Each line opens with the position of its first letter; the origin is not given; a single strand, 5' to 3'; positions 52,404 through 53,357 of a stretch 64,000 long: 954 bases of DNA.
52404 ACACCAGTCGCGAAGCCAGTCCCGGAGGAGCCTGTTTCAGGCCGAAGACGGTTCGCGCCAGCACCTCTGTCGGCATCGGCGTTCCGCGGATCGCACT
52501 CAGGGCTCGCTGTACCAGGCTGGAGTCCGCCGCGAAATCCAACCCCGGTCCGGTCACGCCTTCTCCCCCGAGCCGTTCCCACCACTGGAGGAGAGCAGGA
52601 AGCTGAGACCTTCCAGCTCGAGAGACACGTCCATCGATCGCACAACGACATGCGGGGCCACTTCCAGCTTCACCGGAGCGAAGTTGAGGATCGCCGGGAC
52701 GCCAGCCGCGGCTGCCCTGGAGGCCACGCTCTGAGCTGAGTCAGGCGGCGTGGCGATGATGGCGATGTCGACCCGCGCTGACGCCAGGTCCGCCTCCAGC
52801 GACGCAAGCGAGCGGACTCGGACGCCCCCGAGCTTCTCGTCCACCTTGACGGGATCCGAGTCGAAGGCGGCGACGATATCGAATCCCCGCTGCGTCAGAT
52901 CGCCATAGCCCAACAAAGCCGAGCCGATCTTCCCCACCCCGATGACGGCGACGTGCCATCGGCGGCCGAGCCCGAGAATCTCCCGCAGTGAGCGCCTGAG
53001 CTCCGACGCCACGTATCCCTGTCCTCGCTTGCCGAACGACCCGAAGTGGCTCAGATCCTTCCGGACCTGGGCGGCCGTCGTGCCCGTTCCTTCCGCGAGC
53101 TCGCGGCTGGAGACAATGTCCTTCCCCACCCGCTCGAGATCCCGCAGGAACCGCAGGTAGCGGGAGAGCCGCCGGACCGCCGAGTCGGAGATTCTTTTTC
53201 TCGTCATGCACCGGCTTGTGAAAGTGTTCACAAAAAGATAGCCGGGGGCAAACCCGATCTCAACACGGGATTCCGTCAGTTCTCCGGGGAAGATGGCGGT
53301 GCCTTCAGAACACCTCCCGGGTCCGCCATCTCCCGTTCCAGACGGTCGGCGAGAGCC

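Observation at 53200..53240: Perfect Rex operator directly upstream of rex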

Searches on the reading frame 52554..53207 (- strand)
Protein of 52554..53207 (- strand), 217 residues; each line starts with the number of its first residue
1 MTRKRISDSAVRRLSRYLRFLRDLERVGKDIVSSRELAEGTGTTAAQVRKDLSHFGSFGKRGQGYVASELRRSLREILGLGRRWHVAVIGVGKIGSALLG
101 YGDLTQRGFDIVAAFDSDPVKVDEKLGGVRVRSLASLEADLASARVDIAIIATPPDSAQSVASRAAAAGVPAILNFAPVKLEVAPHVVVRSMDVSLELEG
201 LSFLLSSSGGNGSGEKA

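Call 8: search_protein_families(library=pfam, proteins=[window:52554-53207:-])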
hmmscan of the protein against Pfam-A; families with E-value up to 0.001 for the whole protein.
window:52554-53207:- (217 aa): 4 families
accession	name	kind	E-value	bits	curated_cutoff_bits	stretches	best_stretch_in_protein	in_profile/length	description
PF06971.19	Put_DNA-bind_N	-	9.3e-19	67.7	27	1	6-53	2-49/49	Putative DNA-binding protein N-terminus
PF02629.25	CoA_binding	-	5.8e-18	65.9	22.3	1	83-179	3-97/97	CoA binding domain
PF01408.29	GFO_IDH_MocA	-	8.6e-09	36.6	24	1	85-173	2-89/120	Oxidoreductase family, NAD-binding Rossmann fold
PF03807.23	F420_oxidored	-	1.2e-05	26.2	21.6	1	86-165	2-79/94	NADP oxidoreductase coenzyme F420-dependent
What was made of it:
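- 52554..53207 (-): rex, the redox-sensing transcriptional repressor (217 aa). Pfam finds PF06971 plus PF02629 (call 8).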

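Call 9: search_protein_families(library=ncbifam, proteins=[window:52554-53207:-])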
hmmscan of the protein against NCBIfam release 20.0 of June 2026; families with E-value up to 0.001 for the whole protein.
window:52554-53207:- (217 aa): 10 families
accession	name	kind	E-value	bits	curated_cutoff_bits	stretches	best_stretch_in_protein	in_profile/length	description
NF003995.0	PRK05472.2-4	subfamily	1.3e-71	240.5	126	1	2-207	2-207/213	redox-sensing transcriptional repressor Rex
NF003992.0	PRK05472.2-1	equivalog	4.4e-68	229.1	226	1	3-204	18-219/249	redox-sensing transcriptional repressor Rex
NF003993.0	PRK05472.2-2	equivalog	6.2e-67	225.2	217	1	2-207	2-207/212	redox-sensing transcriptional repressor Rex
NF003990.0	PRK05472.1-4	equivalog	3.1e-55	187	233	1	2-207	3-208/214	redox-sensing transcriptional repressor Rex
NF003994.0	PRK05472.2-3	equivalog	2.4e-52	177.5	130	1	3-207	6-210/217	redox-sensing transcriptional repressor Rex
NF003989.0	PRK05472.1-3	equivalog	3e-49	167.7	177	1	2-207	4-209/215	redox-sensing transcriptional repressor Rex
NF003996.0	PRK05472.2-5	equivalog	5.7e-49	166.8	138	1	6-207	2-201/209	redox-sensing transcriptional repressor Rex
NF003991.0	PRK05472.1-5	equivalog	8.8e-36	123.8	198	1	4-205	5-206/211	redox-sensing transcriptional repressor Rex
NF003988.0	PRK05472.1-1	equivalog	1.8e-33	116.3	321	1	2-205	3-208/214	redox-sensing transcriptional repressor Rex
NF004224.0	PRK05671.1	equivalog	0.00048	19.7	284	1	85-207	6-128/336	aspartate-semialdehyde dehydrogenase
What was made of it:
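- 52554..53207 (-): NCBIfam Rex model NF003995 scores 240.5 bits against a cut-off of 126, and NF003992 and NF003993 also pass their cut-offs (call 9).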

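Call 10: find_homologous_proteins(query=window:52554-53207:-)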
Query window:52554-53207:- (217 aa): 7257 proteins with E <= 0.001 among 8000 candidates; the best 120 are listed.
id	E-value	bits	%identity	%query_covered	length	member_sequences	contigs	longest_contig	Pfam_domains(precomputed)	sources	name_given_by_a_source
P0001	2.7e-129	447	100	100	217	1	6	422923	PF02629.26,PF06971.20,PF01408.29,PF03807.24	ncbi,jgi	jgi:redox-sensing transcriptional repressor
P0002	5.3e-89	315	72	99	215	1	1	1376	PF02629.26,PF06971.20,PF01408.29,PF03807.24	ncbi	-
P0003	2.9e-85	303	71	95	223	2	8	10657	PF02629.26,PF06971.20,PF01408.29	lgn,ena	-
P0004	1.5e-80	288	67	98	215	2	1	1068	PF02629.26,PF06971.20,PF01408.29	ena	-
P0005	1.8e-80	288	64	98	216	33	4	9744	PF02629.26,PF06971.20,PF01408.29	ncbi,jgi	-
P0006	7.8e-80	285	67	96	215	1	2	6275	PF02629.26,PF06971.20,PF01408.29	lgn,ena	-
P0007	2.0e-79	284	72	89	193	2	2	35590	PF02629.26,PF06971.20,PF01408.29,PF03807.24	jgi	jgi:redox-sensing transcriptional repressor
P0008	2.5e-79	284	67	96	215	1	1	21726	PF02629.26,PF06971.20,PF01408.29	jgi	jgi:redox-sensing transcriptional repressor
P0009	3.3e-79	283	66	100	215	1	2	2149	PF02629.26,PF06971.20,PF01408.29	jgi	jgi:redox-sensing transcriptional repressor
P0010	4.2e-79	283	68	82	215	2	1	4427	PF02629.26,PF06971.20,PF01408.29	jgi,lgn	jgi:redox-sensing transcriptional repressor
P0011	6.1e-79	283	66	100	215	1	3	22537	PF02629.26,PF06971.20,PF01408.29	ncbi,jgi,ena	-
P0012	1.1e-78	282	66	98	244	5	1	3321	PF02629.26,PF06971.20,PF01408.29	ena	-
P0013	2.1e-78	281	67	83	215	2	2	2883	PF02629.26,PF06971.20,PF01408.29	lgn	-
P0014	2.9e-78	280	66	96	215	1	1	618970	PF02629.26,PF06971.20,PF01408.29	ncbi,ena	-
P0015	4.3e-78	280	66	95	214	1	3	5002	PF02629.26,PF06971.20,PF01408.29,PF03807.24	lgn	-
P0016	4.4e-78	280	64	99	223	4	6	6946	PF02629.26,PF06971.20,PF01408.29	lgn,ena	-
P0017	5.6e-78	279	67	96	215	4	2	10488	PF02629.26,PF06971.20,PF01408.29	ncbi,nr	ncbi:MAG: redox-sensing transcriptional repressor Rex [Gemmatimonadetes bacterium]|nr:redox-sensing 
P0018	6.8e-78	279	66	98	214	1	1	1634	PF02629.26,PF06971.20,PF01408.29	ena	-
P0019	8.1e-78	279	67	96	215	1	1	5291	PF02629.26,PF06971.20,PF01408.29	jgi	jgi:redox-sensing transcriptional repressor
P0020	1.9e-77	278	68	96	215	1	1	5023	PF02629.26,PF06971.20,PF01408.29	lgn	-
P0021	2.0e-77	278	65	95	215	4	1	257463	PF02629.26,PF06971.20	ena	-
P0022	3.3e-77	277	66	94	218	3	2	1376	PF02629.26,PF06971.20,PF01408.29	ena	-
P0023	3.4e-77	277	62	100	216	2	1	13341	PF02629.26,PF06971.20,PF01408.29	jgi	-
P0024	3.4e-77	277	66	96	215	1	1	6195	PF02629.26,PF06971.20,PF01408.29,PF03807.24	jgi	jgi:redox-sensing transcriptional repressor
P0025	7.0e-77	276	64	100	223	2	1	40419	PF02629.26,PF06971.20,PF01408.29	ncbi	-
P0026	8.4e-77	276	65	96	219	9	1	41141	PF02629.26,PF06971.20,PF01408.29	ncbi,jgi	jgi:redox-sensing transcriptional repressor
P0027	9.9e-77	275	66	96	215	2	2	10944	PF02629.26,PF06971.20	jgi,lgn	-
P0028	1.0e-76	275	66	96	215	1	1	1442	PF02629.26,PF06971.20,PF01408.29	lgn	-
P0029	1.3e-76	275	67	96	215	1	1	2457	PF02629.26,PF06971.20,PF01408.29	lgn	-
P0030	1.4e-76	275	66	96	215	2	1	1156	PF02629.26,PF06971.20,PF01408.29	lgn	-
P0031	3.5e-76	274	66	96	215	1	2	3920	PF02629.26,PF06971.20,PF01408.29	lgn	-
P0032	3.6e-76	273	64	98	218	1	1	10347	PF02629.26,PF06971.20,PF01408.29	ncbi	-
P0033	3.7e-76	273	64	98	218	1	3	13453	PF02629.26,PF06971.20,PF01408.29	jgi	jgi:redox-sensing transcriptional repressor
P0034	3.7e-76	273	63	99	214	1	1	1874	PF02629.26,PF06971.20,PF01408.29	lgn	-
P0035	4.1e-76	273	65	95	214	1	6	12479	PF02629.26,PF06971.20,PF01408.29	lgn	-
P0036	5.0e-76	273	66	96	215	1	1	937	PF02629.26,PF06971.20,PF01408.29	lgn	-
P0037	5.2e-76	273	65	82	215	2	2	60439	PF02629.26,PF06971.20,PF01408.29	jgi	jgi:redox-sensing transcriptional repressor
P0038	6.0e-76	273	64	99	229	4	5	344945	PF02629.26,PF06971.20,PF01408.29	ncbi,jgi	jgi:redox-sensing transcriptional repressor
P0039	8.9e-76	272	65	94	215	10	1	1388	PF02629.26,PF06971.20,PF01408.29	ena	-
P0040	1.2e-75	272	63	100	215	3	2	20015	PF02629.26,PF06971.20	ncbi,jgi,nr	ncbi:MAG: redox-sensing transcriptional repressor Rex [marine benthic group bacterium]|jgi:redox-sen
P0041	1.2e-75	272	65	96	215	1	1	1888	PF02629.26,PF06971.20,PF01408.29,PF03807.24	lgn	-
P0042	1.2e-75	272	65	96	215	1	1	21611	PF02629.26,PF06971.20,PF01408.29,PF03807.24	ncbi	-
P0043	1.4e-75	272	66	96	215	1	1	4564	PF02629.26,PF06971.20,PF01408.29,PF03807.24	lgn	-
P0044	3.0e-75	270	64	94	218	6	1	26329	PF02629.26,PF06971.20,PF01408.29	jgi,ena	jgi:redox-sensing transcriptional repressor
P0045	3.1e-75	270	65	96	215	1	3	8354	PF02629.26,PF06971.20,PF01408.29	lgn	-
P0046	3.2e-75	270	64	99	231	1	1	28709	PF02629.26,PF06971.20,PF01408.29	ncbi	-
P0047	3.3e-75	270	65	82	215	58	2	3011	PF02629.26,PF06971.20,PF01408.29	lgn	-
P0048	3.5e-75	270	63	98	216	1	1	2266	PF02629.26,PF06971.20,PF01408.29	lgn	-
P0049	7.7e-75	269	65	96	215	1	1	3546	PF02629.26,PF06971.20,PF01408.29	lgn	-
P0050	9.9e-75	269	65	96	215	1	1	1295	PF02629.26,PF06971.20,PF01408.29,PF03807.24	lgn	-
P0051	1.0e-74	269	62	98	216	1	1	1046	PF02629.26,PF06971.20,PF01408.29,PF03807.24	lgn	-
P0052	1.5e-74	268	63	100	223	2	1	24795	PF02629.26,PF06971.20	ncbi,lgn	-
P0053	1.6e-74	268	65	96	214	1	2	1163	PF02629.26,PF06971.20,PF01408.29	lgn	-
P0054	1.8e-74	268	66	95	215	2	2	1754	PF02629.26,PF06971.20,PF01408.29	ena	-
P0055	2.2e-74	268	64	100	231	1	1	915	PF02629.26,PF06971.20,PF01408.29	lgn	-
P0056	7.1e-74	266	64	96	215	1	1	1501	PF02629.26,PF06971.20,PF01408.29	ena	-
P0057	9.9e-74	266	63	98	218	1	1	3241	PF02629.26,PF06971.20,PF01408.29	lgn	-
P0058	1.5e-73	265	64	95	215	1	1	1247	PF02629.26,PF06971.20,PF01408.29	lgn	-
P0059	1.6e-73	265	64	95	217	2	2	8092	PF02629.26,PF06971.20,PF01408.29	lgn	-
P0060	1.7e-73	265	62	97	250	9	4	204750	PF02629.26,PF06971.20,PF01408.29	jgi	jgi:redox-sensing transcriptional repressor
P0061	1.8e-73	265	66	95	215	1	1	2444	PF02629.26,PF06971.20,PF01408.29,PF03807.24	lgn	-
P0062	2.2e-73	264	64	96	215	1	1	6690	PF02629.26,PF06971.20,PF01408.29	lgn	-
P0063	2.5e-73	264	63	100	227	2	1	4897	PF02629.26,PF06971.20,PF01408.29,PF03807.24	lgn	-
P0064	3.4e-73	264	62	99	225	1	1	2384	PF02629.26,PF06971.20,PF01408.29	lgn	-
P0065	4.4e-73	263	65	95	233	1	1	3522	PF02629.26,PF06971.20,PF01408.29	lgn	-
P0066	6.2e-73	263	63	95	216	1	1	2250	PF02629.26,PF06971.20,PF01408.29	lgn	-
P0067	7.4e-73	263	63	100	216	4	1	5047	PF02629.26,PF06971.20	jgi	jgi:redox-sensing transcriptional repressor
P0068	8.4e-73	263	66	95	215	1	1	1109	PF02629.26,PF06971.20,PF01408.29,PF03807.24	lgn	-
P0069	9.2e-73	262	61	100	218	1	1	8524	PF02629.26,PF06971.20,PF01408.29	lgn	-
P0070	9.5e-73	262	65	93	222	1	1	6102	PF02629.26,PF06971.20,PF01408.29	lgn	-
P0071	1.1e-72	262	61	100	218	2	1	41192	PF02629.26,PF06971.20,PF01408.29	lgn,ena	-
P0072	1.1e-72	262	64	98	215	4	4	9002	PF02629.26,PF06971.20,PF01408.29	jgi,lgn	jgi:redox-sensing transcriptional repressor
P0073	1.3e-72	262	64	95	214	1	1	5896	PF02629.26,PF06971.20,PF01408.29,PF03807.24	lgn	-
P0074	1.3e-72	262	64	94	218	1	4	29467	PF02629.26,PF06971.20,PF01408.29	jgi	jgi:redox-sensing transcriptional repressor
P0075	1.7e-72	262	65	98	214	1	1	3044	PF02629.26,PF06971.20,PF01408.29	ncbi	ncbi:MAG: redox-sensing transcriptional repressor Rex [Gemmatimonadota bacterium]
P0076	2.9e-72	261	63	94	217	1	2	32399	PF02629.26,PF06971.20,PF01408.29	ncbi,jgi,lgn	-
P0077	3.2e-72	261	62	96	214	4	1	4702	PF02629.26,PF06971.20,PF01408.29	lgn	-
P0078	3.4e-72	261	65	95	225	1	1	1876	PF02629.26,PF06971.20,PF01408.29,PF03807.24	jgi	jgi:redox-sensing transcriptional repressor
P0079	4.4e-72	260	63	96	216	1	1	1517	PF02629.26,PF06971.20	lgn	-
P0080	5.0e-72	260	64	95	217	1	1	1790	PF02629.26,PF06971.20,PF01408.29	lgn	-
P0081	5.4e-72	260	63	96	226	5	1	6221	PF02629.26,PF06971.20,PF01408.29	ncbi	-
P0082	5.4e-72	260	63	98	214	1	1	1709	PF02629.26,PF06971.20,PF01408.29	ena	-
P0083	5.4e-72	260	64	97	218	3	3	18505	PF02629.26,PF06971.20,PF01408.29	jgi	jgi:redox-sensing transcriptional repressor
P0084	6.1e-72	260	63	95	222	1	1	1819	PF02629.26,PF06971.20,PF01408.29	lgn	-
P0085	6.6e-72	260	65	96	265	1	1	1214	PF02629.26,PF06971.20,PF01408.29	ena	-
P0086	8.0e-72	259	63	98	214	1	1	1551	PF02629.26,PF06971.20,PF01408.29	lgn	-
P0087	8.2e-72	259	65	96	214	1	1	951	PF02629.26,PF06971.20,PF01408.29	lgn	-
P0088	8.8e-72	259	64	95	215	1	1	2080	PF02629.26,PF06971.20,PF01408.29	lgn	-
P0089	9.5e-72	259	62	98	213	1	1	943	PF02629.26,PF06971.20,PF01408.29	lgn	-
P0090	1.2e-71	259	62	99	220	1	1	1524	PF02629.26,PF06971.20,PF01408.29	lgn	-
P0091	1.2e-71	259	63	95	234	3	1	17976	PF02629.26,PF06971.20,PF01408.29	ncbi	-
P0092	1.4e-71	258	62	97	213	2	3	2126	PF02629.26,PF06971.20,PF01408.29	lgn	-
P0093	1.8e-71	258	64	83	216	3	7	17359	PF02629.26,PF06971.20,PF01408.29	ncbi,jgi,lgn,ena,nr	ncbi:MAG: redox-sensing transcriptional repressor Rex [Candidatus Palauibacterales bacterium]|nr:red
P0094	2.2e-71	258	65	95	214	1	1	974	PF02629.26,PF06971.20,PF01408.29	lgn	-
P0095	2.5e-71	258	62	97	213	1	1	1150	PF02629.26,PF06971.20,PF01408.29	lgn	-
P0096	3.2e-71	257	61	95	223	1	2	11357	PF02629.26,PF06971.20,PF01408.29,PF03807.24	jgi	-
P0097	3.5e-71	257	62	97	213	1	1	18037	PF02629.26,PF06971.20,PF01408.29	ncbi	-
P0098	4.9e-71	257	62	98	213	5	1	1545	PF02629.26,PF06971.20,PF01408.29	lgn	-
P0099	5.4e-71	257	62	95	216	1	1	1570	PF02629.26,PF06971.20,PF01408.29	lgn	-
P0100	5.5e-71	257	62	94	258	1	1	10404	PF02629.26,PF06971.20,PF01408.29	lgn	-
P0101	5.5e-71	257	62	98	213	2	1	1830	PF02629.26,PF06971.20,PF01408.29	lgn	-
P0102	6.0e-71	256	61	99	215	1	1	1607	PF02629.26,PF06971.20,PF01408.29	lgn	-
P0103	7.5e-71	256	64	97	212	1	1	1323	PF02629.26,PF06971.20,PF01408.29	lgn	-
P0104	7.5e-71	256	63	100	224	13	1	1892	PF02629.26,PF06971.20,PF01408.29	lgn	-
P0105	8.2e-71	256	62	98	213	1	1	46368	PF02629.26,PF06971.20,PF01408.29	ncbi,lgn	-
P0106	1.0e-70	256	60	100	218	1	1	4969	PF02629.26,PF06971.20,PF01408.29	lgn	-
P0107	1.0e-70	256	63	98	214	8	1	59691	PF02629.26,PF06971.20,PF01408.29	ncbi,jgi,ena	-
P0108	1.1e-70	256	64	95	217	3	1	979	PF02629.26,PF06971.20,PF01408.29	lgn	-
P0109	1.1e-70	256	64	95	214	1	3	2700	PF02629.26,PF06971.20,PF01408.29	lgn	-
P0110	1.5e-70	255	64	95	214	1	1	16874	PF02629.26,PF06971.20,PF01408.29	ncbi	-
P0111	1.5e-70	255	62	94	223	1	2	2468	PF02629.26,PF06971.20,PF01408.29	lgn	-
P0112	1.8e-70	255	63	98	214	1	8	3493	PF02629.26,PF06971.20,PF01408.29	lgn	-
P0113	2.8e-70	254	62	95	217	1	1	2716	PF02629.26,PF06971.20,PF01408.29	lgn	-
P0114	3.0e-70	254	64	96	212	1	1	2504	PF02629.26,PF06971.20,PF01408.29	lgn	-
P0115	3.0e-70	254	64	94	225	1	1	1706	PF02629.26,PF06971.20,PF01408.29,PF03807.24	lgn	-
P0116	3.0e-70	254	64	96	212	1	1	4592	PF02629.26,PF06971.20,PF01408.29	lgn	-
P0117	3.5e-70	254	64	97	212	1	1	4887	PF02629.26,PF06971.20,PF01408.29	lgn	-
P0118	3.6e-70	254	64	97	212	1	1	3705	PF02629.26,PF06971.20,PF01408.29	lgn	-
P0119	3.7e-70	254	61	98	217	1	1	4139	PF02629.26,PF06971.20,PF01408.29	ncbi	ncbi:MAG: redox-sensing transcriptional repressor Rex [Gemmatimonadota bacterium]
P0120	3.8e-70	254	62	94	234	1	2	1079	PF02629.26,PF06971.20,PF01408.29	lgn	-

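Call 13: find_related_loci(query=A1, collection=genome_contigs, flank=4000)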
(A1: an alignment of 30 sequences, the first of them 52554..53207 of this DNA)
Query A1 (217 aa) in genome_contigs; peptide patterns used: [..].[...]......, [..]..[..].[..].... (x = any residue, [..] = any of these).
600 stretches matched a pattern (row limit reached: there are more); 573 encode a relative of the query (tblastn E <= 1e-3); the best 80 are kept; 80 distinct loci.
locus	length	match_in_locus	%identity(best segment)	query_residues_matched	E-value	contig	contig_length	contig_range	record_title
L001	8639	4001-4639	64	1-214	1e-82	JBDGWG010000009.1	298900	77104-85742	MAG: Gemmatimonadota bacterium isolate M3-2_Bin_396 M3-2_Bin_396_scaffold_750, whole genome shotgun sequence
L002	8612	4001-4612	65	3-206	3e-79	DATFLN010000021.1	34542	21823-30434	MAG TPA_asm: Gemmatimonadota bacterium isolate SMAG_U9199 k141_343693, whole genome shotgun sequence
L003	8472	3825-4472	62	1-216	1e-78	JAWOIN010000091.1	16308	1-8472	MAG: Gemmatimonadota bacterium isolate CWP5-2.bin.36 k191_2281424, whole genome shotgun sequence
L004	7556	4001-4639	58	1-213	6e-75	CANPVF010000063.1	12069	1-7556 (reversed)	MAG: uncultured bacterium isolate 3300027962_15 genome assembly, contig: 3300027962.a:Ga0207797_1002751, whole genome sh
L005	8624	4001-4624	66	1-209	1e-74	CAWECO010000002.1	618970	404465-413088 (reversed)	MAG: uncultured Gemmatimonadales bacterium isolate MFD03551.bin.2.55 genome assembly, contig: contig_16246, whole genome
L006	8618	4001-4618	65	4-209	5e-74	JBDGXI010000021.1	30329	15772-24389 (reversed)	MAG: Gemmatimonadota bacterium isolate M3-22_Bin_71 M3-22_Bin_71_scaffold_3167, whole genome shotgun sequence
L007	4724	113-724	62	4-207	2e-72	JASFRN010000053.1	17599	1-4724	MAG: Gemmatimonadales bacterium isolate D1103M02metaG_Bin_333 D1103M02metaG_FD_scaffold_677_c1, whole genome shotgun seq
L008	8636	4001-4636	65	1-212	3e-72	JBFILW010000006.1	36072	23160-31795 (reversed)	MAG: Gemmatimonadota bacterium isolate Mix_sand12.2021.10.D.86 k141_431614_length_36072_cov_10.0000, whole genome shotgu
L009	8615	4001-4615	58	5-209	3e-72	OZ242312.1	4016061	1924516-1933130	MAG: Gemmatimonadota bacterium isolate 199b9089-fb52-4512-a5e9-bc908b5c825e genome assembly, chromosome: 1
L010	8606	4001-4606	62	5-206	3e-72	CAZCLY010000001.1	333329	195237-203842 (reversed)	MAG TPA_asm: uncultured Gemmatimonadota bacterium isolate SRP214966_co7_160 genome assembly, contig: NODE_1_length_33332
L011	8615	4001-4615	58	5-209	2e-71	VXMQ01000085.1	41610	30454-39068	MAG: Candidatus Palauibacter denitrificans isolate SB0661_bin_40 NODE_983_length_41610_cov_48.923427, whole genome shotg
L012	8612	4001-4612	58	5-208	7e-71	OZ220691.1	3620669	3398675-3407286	MAG: Gemmatimonadota bacterium isolate 1766b9ea-3269-4cc1-97f5-695b05480569 genome assembly, chromosome: 1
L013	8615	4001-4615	58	5-209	4e-71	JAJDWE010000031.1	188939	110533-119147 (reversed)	MAG: Gemmatimonadetes bacterium isolate jk18x22bins.97 k141_536597, whole genome shotgun sequence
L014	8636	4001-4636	61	1-212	4e-71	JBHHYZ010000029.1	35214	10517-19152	MAG: Gemmatimonadota bacterium isolate Maj_2_bin.21 NODE_435_length_35214_cov_9.255667, whole genome shotgun sequence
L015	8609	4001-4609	58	5-207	1e-70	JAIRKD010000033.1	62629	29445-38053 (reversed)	MAG: Gemmatimonadota bacterium isolate Ast373_bin6 k119_320347, whole genome shotgun sequence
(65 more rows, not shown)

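Call 19: search_solved_structures(query=window:52554-53207:-, show_alignments=2)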
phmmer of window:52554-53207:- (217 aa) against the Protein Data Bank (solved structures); distinct sequences matched with E-value up to 0.001: 8.
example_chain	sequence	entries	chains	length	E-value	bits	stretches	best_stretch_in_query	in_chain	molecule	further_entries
3ikt_A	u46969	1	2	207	5.7e-43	150.4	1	5-205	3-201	Redox-sensing transcriptional repressor rex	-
1xcb_A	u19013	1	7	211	6e-43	150.3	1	5-205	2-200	Redox-sensing transcriptional repressor rex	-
3ikv_A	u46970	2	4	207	1.5e-42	149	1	5-205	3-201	Redox-sensing transcriptional repressor rex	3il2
2dt5_A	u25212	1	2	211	5.5e-42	147.2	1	5-205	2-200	AT-rich DNA-binding protein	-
5zz5_A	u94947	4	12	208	1.5e-41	145.8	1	7-204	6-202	Redox-sensing transcriptional repressor Rex | Redox-sensing transcriptional repressor Rex 1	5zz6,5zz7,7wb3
3wg9_A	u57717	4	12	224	2.5e-40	141.7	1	3-206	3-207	Redox-sensing transcriptional repressor rex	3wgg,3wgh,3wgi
2vt2_A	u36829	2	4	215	2.9e-35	125.2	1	4-206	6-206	REDOX-SENSING TRANSCRIPTIONAL REPRESSOR REX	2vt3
3keo_A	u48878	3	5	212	7.1e-28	101.1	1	4-205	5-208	Redox-sensing transcriptional repressor rex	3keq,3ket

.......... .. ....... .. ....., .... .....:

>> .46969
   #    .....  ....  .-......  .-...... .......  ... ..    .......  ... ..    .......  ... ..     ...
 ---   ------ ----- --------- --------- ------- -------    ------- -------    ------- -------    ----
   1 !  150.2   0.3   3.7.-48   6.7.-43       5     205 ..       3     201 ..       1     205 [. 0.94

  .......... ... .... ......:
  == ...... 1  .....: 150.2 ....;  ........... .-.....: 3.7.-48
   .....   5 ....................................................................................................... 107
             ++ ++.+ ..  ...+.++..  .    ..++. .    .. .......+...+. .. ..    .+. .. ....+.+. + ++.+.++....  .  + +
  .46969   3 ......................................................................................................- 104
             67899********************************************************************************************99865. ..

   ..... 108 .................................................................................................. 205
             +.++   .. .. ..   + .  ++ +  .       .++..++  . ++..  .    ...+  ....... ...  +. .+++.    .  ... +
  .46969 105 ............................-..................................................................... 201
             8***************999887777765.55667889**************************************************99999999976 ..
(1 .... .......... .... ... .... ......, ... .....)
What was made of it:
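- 52554..53207 (-): The protein aligns end to end with Thermus Rex 3IKT/1XCB at E about 6e-43 (call 19).
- On Rex protein family (redox-sensing transcriptional repressor): The recognition helix and wing align with T-Rex (call 19).
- Closest known: Thermus Rex. Same: The GxGxxG motif and the FD.DP aspartate are conserved (call 19).
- Closest known: Thermus Rex. Different: The two proteins are diverged (150 bits by phmmer over about 200 aligned residues, call 19).
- The gene is Rex (calls 8, 9, 19).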
